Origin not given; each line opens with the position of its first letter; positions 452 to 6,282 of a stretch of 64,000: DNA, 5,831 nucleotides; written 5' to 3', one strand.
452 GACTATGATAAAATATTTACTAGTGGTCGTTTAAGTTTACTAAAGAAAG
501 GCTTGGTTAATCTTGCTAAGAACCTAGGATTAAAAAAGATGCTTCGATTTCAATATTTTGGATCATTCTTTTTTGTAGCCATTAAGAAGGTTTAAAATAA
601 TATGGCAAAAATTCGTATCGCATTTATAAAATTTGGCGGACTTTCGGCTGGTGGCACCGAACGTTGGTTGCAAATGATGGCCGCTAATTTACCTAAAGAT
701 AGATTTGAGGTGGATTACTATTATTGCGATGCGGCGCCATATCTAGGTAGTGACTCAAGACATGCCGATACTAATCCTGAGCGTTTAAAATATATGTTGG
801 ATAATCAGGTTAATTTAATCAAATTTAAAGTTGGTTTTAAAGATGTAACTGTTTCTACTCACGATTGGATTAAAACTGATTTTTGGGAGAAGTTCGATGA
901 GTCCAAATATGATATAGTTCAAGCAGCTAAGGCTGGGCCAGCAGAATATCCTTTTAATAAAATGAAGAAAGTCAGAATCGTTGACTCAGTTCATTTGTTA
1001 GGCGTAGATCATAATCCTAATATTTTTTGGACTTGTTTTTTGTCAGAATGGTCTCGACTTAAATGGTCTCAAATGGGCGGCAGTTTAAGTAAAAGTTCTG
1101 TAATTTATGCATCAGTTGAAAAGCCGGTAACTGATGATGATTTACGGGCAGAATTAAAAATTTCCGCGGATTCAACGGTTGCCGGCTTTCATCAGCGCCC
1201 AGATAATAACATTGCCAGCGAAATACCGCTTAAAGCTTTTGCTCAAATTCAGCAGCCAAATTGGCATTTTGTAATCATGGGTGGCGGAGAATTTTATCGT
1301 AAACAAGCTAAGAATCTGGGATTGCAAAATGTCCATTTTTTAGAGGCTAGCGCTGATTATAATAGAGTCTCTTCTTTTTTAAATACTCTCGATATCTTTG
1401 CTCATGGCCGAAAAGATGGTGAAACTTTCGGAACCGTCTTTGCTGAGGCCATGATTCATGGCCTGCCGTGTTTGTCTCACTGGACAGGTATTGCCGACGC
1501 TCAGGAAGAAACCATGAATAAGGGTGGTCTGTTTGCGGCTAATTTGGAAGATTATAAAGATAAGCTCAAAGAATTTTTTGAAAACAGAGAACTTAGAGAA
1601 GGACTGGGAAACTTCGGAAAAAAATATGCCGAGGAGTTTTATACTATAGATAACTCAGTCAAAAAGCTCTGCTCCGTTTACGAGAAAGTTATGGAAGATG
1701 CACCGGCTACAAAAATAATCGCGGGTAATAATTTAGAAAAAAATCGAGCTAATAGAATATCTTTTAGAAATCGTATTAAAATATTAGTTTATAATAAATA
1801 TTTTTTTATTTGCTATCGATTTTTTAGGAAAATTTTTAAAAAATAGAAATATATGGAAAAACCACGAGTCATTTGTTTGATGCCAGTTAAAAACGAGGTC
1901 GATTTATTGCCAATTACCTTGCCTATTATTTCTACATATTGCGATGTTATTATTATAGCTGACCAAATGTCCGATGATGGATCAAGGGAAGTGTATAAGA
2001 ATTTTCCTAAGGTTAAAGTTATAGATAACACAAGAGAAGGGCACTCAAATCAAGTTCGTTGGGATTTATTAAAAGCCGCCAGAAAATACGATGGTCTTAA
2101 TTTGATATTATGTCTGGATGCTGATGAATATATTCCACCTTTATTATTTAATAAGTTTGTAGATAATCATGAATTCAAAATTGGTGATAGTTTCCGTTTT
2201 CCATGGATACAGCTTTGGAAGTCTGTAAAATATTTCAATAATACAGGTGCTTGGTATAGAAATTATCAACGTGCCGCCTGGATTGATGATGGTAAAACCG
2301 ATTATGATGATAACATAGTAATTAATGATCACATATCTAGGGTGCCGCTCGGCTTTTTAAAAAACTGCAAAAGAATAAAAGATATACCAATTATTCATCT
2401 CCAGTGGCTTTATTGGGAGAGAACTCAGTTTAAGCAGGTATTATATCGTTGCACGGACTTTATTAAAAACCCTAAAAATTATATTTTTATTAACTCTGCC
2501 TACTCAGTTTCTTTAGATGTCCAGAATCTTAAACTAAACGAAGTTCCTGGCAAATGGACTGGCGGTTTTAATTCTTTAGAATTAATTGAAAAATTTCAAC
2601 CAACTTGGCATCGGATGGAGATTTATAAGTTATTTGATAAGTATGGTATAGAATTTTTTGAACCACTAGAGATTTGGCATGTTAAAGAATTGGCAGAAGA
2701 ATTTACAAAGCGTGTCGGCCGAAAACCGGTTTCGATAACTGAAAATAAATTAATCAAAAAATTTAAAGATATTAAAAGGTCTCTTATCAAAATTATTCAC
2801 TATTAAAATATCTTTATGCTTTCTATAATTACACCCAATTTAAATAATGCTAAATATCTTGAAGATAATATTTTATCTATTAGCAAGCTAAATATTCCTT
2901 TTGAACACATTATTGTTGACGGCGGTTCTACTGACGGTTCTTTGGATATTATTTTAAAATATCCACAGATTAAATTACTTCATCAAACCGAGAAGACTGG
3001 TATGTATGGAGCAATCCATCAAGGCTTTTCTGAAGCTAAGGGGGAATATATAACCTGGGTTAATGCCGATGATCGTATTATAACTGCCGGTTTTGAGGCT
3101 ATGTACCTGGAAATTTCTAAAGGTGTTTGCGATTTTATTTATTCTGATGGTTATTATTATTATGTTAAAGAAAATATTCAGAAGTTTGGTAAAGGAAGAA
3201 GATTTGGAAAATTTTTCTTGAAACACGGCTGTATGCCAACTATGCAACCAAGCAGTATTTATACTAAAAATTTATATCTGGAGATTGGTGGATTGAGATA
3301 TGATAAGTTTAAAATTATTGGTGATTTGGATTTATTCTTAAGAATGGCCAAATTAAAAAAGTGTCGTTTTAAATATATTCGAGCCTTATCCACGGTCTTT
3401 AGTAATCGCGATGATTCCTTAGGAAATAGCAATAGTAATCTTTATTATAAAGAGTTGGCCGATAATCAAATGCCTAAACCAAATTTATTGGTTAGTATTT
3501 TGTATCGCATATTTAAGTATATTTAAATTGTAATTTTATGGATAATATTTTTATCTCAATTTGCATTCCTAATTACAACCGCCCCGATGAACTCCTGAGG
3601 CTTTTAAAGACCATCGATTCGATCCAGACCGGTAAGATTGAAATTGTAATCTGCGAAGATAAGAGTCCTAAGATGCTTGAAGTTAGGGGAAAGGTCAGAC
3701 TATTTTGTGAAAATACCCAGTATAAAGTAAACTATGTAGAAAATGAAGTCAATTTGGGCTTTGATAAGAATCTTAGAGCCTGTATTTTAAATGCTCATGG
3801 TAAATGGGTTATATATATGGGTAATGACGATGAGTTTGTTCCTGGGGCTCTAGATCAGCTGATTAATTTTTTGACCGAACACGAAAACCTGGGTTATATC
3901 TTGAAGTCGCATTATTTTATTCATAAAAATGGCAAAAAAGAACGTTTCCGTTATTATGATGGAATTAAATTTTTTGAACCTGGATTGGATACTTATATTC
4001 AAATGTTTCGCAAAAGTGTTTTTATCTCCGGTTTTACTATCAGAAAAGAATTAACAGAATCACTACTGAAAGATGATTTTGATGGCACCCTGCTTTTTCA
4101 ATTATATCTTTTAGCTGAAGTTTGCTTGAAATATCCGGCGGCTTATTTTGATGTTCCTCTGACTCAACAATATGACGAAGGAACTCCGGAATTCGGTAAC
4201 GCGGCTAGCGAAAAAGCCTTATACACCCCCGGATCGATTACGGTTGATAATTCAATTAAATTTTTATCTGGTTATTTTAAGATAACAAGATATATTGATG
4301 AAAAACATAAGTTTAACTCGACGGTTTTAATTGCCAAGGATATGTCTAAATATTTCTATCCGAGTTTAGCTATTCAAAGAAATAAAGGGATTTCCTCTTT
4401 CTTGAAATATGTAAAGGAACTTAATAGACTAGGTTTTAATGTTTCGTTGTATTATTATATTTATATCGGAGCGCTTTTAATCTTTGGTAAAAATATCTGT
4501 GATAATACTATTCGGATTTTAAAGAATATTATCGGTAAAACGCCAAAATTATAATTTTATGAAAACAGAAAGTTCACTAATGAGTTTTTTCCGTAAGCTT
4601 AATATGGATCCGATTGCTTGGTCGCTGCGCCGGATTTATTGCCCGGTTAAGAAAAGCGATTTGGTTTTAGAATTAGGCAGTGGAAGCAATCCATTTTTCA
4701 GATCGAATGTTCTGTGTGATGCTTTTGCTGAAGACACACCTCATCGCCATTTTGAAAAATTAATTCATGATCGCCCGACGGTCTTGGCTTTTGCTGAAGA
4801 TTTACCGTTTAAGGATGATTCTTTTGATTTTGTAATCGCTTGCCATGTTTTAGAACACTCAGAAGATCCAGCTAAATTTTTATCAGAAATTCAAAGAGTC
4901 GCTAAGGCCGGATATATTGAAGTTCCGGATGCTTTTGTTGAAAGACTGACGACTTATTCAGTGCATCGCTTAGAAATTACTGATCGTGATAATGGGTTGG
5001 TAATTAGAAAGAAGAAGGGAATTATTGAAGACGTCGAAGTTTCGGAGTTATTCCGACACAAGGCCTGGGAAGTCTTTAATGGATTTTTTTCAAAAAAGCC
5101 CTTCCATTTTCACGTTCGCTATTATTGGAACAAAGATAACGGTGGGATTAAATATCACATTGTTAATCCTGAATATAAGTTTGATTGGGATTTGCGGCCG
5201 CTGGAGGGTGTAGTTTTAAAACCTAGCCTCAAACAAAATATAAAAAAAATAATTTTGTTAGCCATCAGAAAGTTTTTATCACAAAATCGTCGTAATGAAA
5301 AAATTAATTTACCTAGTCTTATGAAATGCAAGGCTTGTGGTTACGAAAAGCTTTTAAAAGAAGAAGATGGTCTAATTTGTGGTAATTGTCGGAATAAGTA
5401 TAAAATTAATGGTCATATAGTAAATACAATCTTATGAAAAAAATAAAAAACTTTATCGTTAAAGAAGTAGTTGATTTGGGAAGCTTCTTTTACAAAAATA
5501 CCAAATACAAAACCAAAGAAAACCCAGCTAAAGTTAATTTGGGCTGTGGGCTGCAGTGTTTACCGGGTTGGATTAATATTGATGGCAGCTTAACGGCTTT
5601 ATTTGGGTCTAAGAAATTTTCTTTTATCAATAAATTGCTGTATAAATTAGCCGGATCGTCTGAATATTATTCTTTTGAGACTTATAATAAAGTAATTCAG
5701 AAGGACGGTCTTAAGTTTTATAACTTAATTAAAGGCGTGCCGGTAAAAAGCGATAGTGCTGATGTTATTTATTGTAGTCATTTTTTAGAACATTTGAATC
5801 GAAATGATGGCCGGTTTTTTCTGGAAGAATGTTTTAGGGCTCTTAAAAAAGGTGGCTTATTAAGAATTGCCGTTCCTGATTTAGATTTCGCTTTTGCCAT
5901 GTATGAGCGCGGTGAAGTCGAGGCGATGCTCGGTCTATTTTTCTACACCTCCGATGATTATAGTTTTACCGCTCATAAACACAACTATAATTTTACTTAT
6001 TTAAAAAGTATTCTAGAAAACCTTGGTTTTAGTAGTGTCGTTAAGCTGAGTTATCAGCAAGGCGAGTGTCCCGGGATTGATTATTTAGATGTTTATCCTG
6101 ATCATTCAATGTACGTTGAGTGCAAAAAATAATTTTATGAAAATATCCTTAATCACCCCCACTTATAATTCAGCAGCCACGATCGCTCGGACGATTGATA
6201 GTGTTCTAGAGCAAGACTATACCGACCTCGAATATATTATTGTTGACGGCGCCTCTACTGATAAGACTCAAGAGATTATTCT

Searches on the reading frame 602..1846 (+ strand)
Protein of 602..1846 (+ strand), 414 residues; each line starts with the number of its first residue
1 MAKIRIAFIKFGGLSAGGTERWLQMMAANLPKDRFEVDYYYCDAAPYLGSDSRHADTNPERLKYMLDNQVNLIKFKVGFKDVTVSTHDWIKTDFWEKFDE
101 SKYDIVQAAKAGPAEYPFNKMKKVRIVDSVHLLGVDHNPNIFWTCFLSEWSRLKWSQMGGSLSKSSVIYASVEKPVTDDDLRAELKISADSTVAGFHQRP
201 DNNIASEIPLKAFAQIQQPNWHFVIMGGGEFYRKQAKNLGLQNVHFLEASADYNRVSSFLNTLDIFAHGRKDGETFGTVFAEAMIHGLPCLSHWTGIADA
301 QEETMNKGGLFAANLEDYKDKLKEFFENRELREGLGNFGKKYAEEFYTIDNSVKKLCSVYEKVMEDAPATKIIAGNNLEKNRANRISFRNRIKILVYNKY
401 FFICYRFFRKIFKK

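Call 12: search_protein_families(library=pfam, proteins=[window:602-1846:+], max_evalue=0.001)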
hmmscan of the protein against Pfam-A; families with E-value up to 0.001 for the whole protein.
window:602-1846:+ (414 aa): 2 families
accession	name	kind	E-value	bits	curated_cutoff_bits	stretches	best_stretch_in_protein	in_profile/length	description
PF00534.26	Glycos_transf_1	-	7.8e-19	68.3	26.4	1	207-341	31-171/172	Glycosyl transferases group 1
PF13692.12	Glyco_trans_1_4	-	1.8e-13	51.4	27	1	204-327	15-141/142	Glycosyl transferases group 1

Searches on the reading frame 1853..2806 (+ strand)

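Call 12: search_protein_families(library=pfam, proteins=[window:1853-2806:+], max_evalue=0.001)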
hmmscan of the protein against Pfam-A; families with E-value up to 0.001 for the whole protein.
window:1853-2806:+ (317 aa): 2 families
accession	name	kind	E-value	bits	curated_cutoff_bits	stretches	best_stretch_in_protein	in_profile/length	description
PF00535.33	Glycos_transf_2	-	2.2e-07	31.4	23.3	1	9-107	3-104/168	Glycosyl transferase family 2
PF13704.12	Glyco_tranf_2_4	-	3.5e-06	27.8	27.5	1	13-94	1-84/98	Glycosyl transferase family 2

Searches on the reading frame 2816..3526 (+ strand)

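Call 12: search_protein_families(library=pfam, proteins=[window:2816-3526:+], max_evalue=0.001)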
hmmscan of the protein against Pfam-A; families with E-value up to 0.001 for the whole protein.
window:2816-3526:+ (236 aa): 2 families
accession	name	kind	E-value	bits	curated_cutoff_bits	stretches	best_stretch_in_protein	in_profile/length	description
PF00535.33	Glycos_transf_2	-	1.9e-23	83.7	23.3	1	3-127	1-130/168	Glycosyl transferase family 2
PF10111.15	Glyco_tranf_2_2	-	2.1e-07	31.2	27.3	1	10-126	10-136/276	Glycosyltransferase like family 2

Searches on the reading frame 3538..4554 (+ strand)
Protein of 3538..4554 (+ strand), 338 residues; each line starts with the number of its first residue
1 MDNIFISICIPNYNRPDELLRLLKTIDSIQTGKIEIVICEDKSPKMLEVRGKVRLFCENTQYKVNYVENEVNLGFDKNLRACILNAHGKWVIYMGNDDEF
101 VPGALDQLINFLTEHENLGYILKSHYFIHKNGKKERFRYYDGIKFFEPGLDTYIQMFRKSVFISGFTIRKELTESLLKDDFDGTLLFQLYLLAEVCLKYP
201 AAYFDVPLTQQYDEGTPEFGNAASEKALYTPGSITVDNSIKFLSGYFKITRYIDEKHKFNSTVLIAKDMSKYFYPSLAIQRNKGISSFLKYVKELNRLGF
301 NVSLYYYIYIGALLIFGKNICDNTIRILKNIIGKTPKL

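Call 12: search_protein_families(library=pfam, proteins=[window:3538-4554:+], max_evalue=0.001)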
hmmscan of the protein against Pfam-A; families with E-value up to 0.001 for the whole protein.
window:3538-4554:+ (338 aa): 1 family
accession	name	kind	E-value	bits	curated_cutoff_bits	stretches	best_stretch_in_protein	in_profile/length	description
PF00535.33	Glycos_transf_2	-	2.3e-17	63.9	23.3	1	7-138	1-129/168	Glycosyl transferase family 2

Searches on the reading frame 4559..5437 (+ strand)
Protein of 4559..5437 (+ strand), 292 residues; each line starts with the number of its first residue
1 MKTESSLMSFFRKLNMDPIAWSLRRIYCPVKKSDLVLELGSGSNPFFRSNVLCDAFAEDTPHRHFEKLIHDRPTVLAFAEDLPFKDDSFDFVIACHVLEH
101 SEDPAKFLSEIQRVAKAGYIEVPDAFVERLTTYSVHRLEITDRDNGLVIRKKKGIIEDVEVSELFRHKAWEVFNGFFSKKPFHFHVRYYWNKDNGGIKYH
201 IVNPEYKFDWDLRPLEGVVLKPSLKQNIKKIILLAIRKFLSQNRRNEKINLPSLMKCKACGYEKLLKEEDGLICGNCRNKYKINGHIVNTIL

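Call 12: search_protein_families(library=pfam, proteins=[window:4559-5437:+], max_evalue=0.001)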
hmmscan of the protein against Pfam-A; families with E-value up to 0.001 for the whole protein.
window:4559-5437:+ (292 aa): 6 families
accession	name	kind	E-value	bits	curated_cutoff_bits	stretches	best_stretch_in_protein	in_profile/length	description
PF08241.18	Methyltransf_11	-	1.1e-12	48.8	21.2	1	71-118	40-90/95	Methyltransferase domain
PF13489.12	Methyltransf_23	-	4.6e-07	30.2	27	1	36-124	26-118/164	Methyltransferase domain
PF13649.12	Methyltransf_25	-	2.4e-06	28.6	27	1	75-118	51-96/97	Methyltransferase domain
PF13847.12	Methyltransf_31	-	4.1e-06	27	27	1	79-119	63-105/145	Methyltransferase domain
PF08242.18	Methyltransf_12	-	1.3e-05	26.3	30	1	74-118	50-95/98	Methyltransferase domain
PF01209.24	Ubie_methyltran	-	0.00053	19.8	20.1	1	75-118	103-146/233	ubiE/COQ5 methyltransferase family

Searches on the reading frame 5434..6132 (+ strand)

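Call 12: search_protein_families(library=pfam, proteins=[window:5434-6132:+], max_evalue=0.001)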
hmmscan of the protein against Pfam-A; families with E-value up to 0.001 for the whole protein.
window:5434-6132:+ (232 aa): 4 families
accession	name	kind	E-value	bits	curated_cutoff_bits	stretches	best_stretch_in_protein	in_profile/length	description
PF08241.18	Methyltransf_11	-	9.5e-08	33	21.2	1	102-144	54-94/95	Methyltransferase domain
PF13489.12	Methyltransf_23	-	1.7e-06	28.3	27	1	77-200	46-160/164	Methyltransferase domain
PF08242.18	Methyltransf_12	-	6.8e-05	24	30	1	104-143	64-98/98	Methyltransferase domain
PF13649.12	Methyltransf_25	-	7.5e-05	23.8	27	1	101-141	57-97/97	Methyltransferase domain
